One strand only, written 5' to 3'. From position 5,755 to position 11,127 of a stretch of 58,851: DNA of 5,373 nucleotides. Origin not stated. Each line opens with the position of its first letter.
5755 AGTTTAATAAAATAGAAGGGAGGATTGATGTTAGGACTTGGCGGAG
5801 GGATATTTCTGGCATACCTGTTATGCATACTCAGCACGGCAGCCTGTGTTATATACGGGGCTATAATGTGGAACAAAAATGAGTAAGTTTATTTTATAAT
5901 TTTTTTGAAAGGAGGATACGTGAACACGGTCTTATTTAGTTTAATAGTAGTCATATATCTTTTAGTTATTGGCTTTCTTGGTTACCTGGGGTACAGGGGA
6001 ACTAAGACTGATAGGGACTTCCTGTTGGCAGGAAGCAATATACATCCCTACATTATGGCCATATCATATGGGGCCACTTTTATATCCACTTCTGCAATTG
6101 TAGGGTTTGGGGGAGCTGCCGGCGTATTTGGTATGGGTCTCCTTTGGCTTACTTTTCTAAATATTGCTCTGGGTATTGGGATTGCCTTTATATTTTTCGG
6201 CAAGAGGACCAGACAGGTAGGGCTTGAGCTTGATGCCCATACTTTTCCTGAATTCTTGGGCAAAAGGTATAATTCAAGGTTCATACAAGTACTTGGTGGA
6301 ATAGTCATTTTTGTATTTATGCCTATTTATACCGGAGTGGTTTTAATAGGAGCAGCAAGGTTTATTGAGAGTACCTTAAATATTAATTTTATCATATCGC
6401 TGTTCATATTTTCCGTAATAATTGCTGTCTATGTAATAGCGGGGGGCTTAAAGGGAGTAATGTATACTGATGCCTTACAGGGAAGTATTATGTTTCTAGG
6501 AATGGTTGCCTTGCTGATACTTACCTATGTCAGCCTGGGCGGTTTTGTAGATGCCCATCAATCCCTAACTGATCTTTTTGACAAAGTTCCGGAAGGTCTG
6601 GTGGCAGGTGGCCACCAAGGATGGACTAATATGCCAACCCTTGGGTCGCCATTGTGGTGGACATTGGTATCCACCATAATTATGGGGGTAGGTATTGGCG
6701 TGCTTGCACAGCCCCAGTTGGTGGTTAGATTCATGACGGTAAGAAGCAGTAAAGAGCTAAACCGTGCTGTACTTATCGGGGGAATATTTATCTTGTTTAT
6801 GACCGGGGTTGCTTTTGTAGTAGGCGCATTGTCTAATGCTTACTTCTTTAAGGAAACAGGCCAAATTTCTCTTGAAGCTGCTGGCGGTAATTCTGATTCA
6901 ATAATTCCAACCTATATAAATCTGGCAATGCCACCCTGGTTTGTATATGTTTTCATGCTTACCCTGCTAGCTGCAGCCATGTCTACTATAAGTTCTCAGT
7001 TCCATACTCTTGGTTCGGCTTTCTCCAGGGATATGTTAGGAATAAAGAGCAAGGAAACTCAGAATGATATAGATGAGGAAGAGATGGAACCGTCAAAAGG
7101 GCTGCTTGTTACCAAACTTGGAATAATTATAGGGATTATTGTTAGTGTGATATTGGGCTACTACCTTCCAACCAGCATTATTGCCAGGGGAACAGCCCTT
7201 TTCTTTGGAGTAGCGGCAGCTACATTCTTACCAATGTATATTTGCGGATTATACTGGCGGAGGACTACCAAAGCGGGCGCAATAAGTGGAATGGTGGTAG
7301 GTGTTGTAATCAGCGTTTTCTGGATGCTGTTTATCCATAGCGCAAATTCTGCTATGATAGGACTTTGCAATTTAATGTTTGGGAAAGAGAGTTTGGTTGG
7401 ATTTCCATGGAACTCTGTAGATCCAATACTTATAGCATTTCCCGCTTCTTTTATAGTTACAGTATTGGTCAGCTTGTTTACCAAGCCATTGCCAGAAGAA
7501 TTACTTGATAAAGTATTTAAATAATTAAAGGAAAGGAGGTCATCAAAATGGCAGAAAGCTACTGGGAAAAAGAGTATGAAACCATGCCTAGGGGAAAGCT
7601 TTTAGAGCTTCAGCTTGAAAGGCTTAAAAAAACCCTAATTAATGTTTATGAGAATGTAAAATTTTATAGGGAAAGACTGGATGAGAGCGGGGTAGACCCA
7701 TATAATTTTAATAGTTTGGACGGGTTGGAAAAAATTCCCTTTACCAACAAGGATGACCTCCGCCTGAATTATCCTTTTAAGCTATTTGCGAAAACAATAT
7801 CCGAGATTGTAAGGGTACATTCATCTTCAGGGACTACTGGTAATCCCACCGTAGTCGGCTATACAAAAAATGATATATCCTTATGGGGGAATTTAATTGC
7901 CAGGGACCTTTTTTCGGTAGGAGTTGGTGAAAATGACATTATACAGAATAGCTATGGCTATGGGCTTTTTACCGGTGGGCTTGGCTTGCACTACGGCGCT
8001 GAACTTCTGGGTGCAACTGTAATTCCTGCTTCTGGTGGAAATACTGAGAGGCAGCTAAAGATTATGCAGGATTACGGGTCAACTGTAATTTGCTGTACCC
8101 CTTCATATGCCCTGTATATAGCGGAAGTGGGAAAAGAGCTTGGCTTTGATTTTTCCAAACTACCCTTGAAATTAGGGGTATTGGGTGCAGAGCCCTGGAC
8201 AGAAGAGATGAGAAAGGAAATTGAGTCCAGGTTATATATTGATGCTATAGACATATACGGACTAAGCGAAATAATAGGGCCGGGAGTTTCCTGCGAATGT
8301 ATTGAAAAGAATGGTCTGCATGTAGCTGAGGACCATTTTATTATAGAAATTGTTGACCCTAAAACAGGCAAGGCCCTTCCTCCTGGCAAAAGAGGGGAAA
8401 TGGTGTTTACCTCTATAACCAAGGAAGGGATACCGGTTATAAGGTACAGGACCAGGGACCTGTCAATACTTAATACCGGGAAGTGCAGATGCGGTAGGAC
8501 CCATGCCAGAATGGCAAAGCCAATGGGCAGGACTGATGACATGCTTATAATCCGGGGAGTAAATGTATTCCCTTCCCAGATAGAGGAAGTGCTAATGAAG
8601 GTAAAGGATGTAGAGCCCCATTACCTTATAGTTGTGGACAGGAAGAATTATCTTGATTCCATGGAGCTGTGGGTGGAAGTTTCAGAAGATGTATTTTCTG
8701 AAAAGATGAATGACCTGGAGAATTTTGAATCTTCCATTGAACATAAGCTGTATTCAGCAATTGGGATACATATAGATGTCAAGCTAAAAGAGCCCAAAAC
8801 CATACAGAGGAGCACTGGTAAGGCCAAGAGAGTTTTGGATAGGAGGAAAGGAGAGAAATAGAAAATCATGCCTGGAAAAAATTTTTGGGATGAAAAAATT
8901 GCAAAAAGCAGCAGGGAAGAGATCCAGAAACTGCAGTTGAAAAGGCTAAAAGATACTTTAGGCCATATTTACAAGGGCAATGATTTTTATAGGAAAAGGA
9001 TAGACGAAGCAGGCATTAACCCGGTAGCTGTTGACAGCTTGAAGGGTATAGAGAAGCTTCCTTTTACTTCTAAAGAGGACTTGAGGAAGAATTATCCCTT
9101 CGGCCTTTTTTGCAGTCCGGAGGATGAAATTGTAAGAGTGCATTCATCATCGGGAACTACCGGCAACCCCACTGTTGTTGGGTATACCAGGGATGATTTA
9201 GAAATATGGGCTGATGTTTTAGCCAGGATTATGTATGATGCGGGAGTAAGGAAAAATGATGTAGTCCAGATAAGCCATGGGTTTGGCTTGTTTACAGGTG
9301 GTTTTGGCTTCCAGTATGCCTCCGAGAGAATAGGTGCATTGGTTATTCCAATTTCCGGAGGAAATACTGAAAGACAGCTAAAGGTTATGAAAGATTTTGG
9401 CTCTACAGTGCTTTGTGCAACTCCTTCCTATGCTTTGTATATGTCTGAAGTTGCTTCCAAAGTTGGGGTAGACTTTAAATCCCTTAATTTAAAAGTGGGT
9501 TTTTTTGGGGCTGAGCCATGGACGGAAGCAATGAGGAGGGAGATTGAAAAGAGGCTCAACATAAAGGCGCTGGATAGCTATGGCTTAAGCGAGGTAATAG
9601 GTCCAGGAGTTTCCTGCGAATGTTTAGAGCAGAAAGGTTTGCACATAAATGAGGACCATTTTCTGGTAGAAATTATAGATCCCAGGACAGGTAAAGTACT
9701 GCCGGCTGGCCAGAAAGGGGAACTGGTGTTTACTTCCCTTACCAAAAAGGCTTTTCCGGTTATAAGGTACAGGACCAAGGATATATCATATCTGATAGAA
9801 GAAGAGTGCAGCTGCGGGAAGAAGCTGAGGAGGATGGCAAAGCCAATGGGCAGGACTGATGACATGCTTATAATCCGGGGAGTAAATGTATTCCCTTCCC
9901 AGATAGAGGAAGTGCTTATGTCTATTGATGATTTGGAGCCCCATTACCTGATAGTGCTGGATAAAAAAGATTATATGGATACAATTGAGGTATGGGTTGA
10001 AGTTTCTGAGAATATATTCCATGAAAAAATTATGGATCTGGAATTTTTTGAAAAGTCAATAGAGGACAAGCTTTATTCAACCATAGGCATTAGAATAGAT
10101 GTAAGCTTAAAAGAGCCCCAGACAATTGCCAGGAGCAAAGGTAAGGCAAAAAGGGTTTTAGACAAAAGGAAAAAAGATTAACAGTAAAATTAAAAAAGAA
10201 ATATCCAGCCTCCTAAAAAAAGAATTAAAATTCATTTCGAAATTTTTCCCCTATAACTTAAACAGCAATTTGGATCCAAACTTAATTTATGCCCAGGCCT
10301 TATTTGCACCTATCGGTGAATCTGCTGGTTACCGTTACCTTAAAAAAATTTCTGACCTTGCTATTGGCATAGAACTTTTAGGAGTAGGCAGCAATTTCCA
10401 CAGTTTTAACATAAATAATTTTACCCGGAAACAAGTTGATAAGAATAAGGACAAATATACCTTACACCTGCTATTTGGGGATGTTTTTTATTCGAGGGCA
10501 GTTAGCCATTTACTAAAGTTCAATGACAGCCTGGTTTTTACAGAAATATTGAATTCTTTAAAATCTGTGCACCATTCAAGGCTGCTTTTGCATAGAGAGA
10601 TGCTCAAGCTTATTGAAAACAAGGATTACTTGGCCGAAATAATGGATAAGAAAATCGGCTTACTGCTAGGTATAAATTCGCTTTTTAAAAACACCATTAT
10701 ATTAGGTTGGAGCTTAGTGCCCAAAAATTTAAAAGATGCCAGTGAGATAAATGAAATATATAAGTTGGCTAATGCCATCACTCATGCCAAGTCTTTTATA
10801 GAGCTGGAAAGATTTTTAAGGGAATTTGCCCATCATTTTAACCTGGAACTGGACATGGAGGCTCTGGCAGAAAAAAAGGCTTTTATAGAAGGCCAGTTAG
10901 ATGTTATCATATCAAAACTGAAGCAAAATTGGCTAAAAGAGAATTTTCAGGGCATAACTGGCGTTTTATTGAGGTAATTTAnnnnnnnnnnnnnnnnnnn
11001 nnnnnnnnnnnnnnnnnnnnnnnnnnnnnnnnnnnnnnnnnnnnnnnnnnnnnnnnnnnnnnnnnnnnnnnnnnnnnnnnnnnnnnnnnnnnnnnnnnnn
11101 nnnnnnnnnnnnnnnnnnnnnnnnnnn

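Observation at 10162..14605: hepS-like / B12-radical-SAM / hepT-like / AEC-transporter cassette: a radical SAM enzyme in the slot where Bacillus carries menH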

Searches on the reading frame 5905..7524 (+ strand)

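Call 38: search_protein_families(library=ncbifam, proteins=[window:5905-7524:+], max_evalue=1e-15)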
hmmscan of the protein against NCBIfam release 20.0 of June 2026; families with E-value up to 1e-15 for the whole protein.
window:5905-7524:+ (539 aa): 7 families
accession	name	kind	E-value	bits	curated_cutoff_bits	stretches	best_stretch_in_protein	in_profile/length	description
TIGR00813.1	sss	superfamily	7.4e-57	193.3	184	1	39-466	1-411/411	sodium/solute symporter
TIGR02121.1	Na_Pro_sym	equivalog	1.1e-55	189.3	515.5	1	13-527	5-470/488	sodium/proline symporter PutP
TIGR02119.1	panF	equivalog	4.1e-51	174.4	328.05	1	15-476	7-440/471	sodium/pantothenate symporter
NF011948.0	PRK15419.1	equivalog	1.8e-36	126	955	1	14-478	10-449/502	sodium/proline symporter PutP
TIGR03648.1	Na_symport_lg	subfamily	6.2e-35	120.6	320.75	1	342-534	358-538/547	VC_2705 family sodium/solute symporter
NF058657.1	MncbAcdTpMctC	equivalog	5e-21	74.7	670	1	6-528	7-501/527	monocarboxylic acid transporter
NF006903.2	PRK09395.1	subfamily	1.2e-20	73.5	750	1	15-525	41-520/552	cation/acetate symporter ActP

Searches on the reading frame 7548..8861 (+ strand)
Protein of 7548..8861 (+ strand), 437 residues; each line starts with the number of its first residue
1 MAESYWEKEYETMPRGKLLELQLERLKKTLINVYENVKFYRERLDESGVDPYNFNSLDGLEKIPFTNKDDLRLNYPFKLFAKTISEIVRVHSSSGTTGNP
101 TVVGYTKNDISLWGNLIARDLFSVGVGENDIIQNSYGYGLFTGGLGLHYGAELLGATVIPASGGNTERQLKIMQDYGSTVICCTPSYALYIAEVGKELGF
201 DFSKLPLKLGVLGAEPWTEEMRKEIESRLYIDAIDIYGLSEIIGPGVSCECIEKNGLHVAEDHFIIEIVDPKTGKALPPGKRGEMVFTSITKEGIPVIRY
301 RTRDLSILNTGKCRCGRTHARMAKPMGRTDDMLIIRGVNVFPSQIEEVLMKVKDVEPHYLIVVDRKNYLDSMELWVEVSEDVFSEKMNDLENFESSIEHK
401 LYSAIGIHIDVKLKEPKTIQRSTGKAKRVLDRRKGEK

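Call 38: search_protein_families(library=ncbifam, proteins=[window:7548-8861:+], max_evalue=1e-15)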
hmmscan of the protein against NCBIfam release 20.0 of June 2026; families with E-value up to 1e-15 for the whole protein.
window:7548-8861:+ (437 aa): 6 families
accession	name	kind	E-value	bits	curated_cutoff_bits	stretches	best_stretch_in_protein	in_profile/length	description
TIGR02155.1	PA_CoA_ligase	equivalog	2.8e-166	553.2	646.3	1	11-433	1-422/422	phenylacetate--CoA ligase PaaK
NF041878.1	paak_haloarch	equivalog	2.6e-162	540.3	700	1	8-433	3-427/427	phenylacetate--CoA ligase PaaK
NF053551.1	FlxY_rubin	equivalog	3e-51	174.5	520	1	17-423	8-409/424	flexirubin biosynthesis putative acyl-CoA ligase FlxY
NF045666.1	DVU1553_fam_AMP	equivalog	1.7e-49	168.7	300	1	11-328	16-330/331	DVU_1553 family AMP-dependent CoA ligase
TIGR03335.1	F390_ftsA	equivalog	9.6e-40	136.6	458.7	1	5-433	1-445/445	coenzyme F390 synthetase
NF041217.1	BagE_FevW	exception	1.8e-32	112.8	800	1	19-352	14-334/424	bagremycin/ferroverdin synthetase BagE/FevW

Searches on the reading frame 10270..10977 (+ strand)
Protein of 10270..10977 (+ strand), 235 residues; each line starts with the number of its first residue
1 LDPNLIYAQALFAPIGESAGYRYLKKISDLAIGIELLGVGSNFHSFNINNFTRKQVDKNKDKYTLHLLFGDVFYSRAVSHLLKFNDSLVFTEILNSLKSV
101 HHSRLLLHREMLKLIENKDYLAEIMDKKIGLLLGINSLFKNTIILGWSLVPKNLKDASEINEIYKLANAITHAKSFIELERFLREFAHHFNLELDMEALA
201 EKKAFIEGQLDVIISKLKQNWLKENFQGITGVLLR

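Call 3: search_protein_families(library=pfam, proteins=[window:10270-10977:+], max_evalue=1)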
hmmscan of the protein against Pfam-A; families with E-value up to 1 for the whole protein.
window:10270-10977:+ (235 aa): 0 families

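Call 4: search_protein_families(library=ncbifam, proteins=[window:10270-10977:+], max_evalue=1)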
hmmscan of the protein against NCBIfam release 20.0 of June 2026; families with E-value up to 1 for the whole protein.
window:10270-10977:+ (235 aa): 1 family
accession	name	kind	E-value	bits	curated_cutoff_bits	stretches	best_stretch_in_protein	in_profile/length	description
NF008944.0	PRK12292.3-2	equivalog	0.016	14.4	374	1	30-96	129-193/341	ATP phosphoribosyltransferase regulatory subunit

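Call 26: find_homologous_proteins(query=window:10270-10977:+, max_evalue=0.001)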
Query window:10270-10977:+ (235 aa): 6 proteins with E <= 0.001 among 657 candidates.
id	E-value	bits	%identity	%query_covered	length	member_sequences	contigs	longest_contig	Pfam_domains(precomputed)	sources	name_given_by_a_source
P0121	8.8e-146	502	100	100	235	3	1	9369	-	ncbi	ncbi:MAG: hypothetical protein R6U35_05350 [Candidatus Humimicrobiaceae bacterium]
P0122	1.0e-66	243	91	55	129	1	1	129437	-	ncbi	-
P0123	5.7e-57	211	47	98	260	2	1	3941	-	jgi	-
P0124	4.1e-51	192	45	96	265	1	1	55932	-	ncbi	ncbi:MAG: hypothetical protein ACQEP5_01275 [Actinomycetota bacterium]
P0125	2.2e-39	154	44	80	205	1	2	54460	-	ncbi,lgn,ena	-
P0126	3.3e-13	68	40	51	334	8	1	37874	-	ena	-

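Call 33: search_solved_structures(query=A2, max_evalue=10)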
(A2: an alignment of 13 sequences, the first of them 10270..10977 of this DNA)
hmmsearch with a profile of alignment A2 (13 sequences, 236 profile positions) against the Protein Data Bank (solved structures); distinct sequences matched with E-value up to 10: 2.
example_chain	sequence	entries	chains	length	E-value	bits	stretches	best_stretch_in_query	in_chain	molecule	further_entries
9i5e_A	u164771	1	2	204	0.15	14.8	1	155-210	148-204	Isoform 2B of GTPase KRas,APH2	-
3r4c_A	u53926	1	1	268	0.66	12.8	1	81-106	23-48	Hydrolase, haloacid dehalogenase-like hydrolase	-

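Call 41: predict_structure(alignment_id=A5)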
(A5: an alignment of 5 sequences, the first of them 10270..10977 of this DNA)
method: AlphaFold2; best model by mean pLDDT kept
length: 235 residues; sequences in the alignment: 5
mean_pLDDT: 71.9   pTM: 0.71
mean pLDDT of the five models: 71.9, 63.1, 55.6, 49.3, 45.6
residues with pLDDT >= 90: 4; 70-90: 141; 50-70: 65; < 50: 25
segments of 3 or more residues with pLDDT < 50: 1-3, 40-47, 60-73
pLDDT, mean of each block of 10 residues (from residue 1): 62 65 64 60 45 53 45 54 65 70 75 86 83 74 77 73 85 85 82 87 90 87 85 80
secondary structure, 60 per line:
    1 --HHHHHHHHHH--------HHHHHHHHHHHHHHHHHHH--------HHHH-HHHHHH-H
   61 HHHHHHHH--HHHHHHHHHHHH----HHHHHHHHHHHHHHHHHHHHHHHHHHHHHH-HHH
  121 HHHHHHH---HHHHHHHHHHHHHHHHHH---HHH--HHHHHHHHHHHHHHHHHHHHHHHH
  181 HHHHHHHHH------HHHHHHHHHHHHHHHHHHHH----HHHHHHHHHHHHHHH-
elements in order: H3-12 H21-39 H48-51 H53-58 H60-68 H71-82 H87-116 H118-127 H131-148 H157-189 H196-215 H220-234

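Call 43: search_protein_representatives(alignment_id=A5)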
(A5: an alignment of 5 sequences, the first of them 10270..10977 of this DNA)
Query: 5 sequences, 262 profile positions. Proteins with E-value up to 0.001 (for the whole library): 53; up to 1e-10: 48; up to 1e-30: 37. The best 53 are listed.
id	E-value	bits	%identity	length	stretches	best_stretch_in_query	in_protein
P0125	2.7e-93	328.8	-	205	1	59-260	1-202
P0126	3.2e-86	305.6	-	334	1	2-258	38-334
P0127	3.6e-76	272.6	-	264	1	2-258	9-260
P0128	1.8e-59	217.9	-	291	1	2-255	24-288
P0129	8.6e-59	215.7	-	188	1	71-259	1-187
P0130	4.5e-56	206.7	-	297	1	2-257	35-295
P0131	8.5e-53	196.0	-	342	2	75-257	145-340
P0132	1.4e-52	195.3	-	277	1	3-255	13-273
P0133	2.4e-52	194.5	-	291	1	3-259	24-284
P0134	1.9e-48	181.8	-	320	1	2-257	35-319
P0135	2.0e-46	175.1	-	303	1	2-257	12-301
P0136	1.1e-45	172.7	-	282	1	2-256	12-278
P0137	2.3e-45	171.6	-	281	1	2-253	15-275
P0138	3.0e-45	171.3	-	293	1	2-256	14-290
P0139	2.2e-43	165.2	-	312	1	2-258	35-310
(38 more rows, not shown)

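Call 44: fold_search(model_id=the predicted structure, library=pdb)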
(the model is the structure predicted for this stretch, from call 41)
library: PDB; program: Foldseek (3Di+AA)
matches with E <= 10: 255; with E <= 0.001: 0
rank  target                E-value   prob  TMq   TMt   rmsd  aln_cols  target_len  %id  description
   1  3pko_A                5.1e-03  1.00  0.54  0.41   9.5       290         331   16  Crystal structure of geranylgeranyl pyrophosphate synthase from lactobacillus brevis atcc 367 complexed with citrate (released 2010-11-24)
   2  4jxn                  1.6e-02  1.00  0.41  0.34  14.4       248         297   15  CRYSTAL STRUCTURE OF POLYPRENYL SYNTHASE ISP_B (TARGET EFI-509198) FROM Roseobacter denitrificans (released 2013-05-01)
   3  3n3d_B                1.9e-02  1.00  0.62  0.49   6.5       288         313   16  Crystal structure of geranylgeranyl pyrophosphate synthase from lactobacillus brevis atcc 367 (released 2010-06-02)
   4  4jxy                  1.9e-02  1.00  0.57  0.45   6.9       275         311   10  CRYSTAL STRUCTURE OF POLYPRENYL SYNTHASE PATL_3739 (TARGET EFI-509195) FROM Pseudoalteromonas atlantica (released 2013-04-17)
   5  3npk_A                2.4e-02  1.00  0.54  0.49   7.4       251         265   15  The crystal structure of geranyltranstransferase from Campylobacter jejuni (released 2010-07-14)
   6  3llw_A                2.9e-02  1.00  0.62  0.53   6.5       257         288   15  Crystal structure of geranyltransferase from helicobacter pylori 26695 (released 2010-03-31)
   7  3tc1_A                3.1e-02  1.00  0.54  0.45   7.4       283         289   14  Crystal Structure of Octaprenyl Pyrophosphate Synthase from Helicobacter pylori (released 2011-08-31)
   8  3n3d_A                3.1e-02  1.00  0.51  0.39   9.3       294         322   15  Crystal structure of geranylgeranyl pyrophosphate synthase from lactobacillus brevis atcc 367 (released 2010-06-02)
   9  9v4h_D                3.1e-02  1.00  0.44  0.41   8.6       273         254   12  Prenyltransferase Ord1 Q216A-FSPP (released 2025-10-01)
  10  4jyx_D                3.5e-02  1.00  0.58  0.46   6.6       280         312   11  Crystal structure of polyprenyl synthase PATL_3739 (TARGET EFI-509195) FROM PSEUDOALTEROMONAS ATLANTICA, COMPLEX WITH  (released 2013-04-10)
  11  9v4g_C                3.7e-02  1.00  0.50  0.41   7.5       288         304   11  Prenyltransferase Ord1 wild type (released 2025-10-01)
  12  4jyx_F                3.8e-02  1.00  0.58  0.46   6.4       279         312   11  Crystal structure of polyprenyl synthase PATL_3739 (TARGET EFI-509195) FROM PSEUDOALTEROMONAS ATLANTICA, COMPLEX WITH  (released 2013-04-10)
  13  3tc1_B                3.8e-02  1.00  0.56  0.45   7.7       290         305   14  Crystal Structure of Octaprenyl Pyrophosphate Synthase from Helicobacter pylori (released 2011-08-31)
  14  3uca_B                4.0e-02  1.00  0.53  0.48   8.0       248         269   17  Crystal structure of isoprenoid synthase (target EFI-501974) from clostridium perfringens (released 2011-11-16)
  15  3uca_A                4.4e-02  1.00  0.55  0.49   7.8       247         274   17  Crystal structure of isoprenoid synthase (target EFI-501974) from clostridium perfringens (released 2011-11-16)
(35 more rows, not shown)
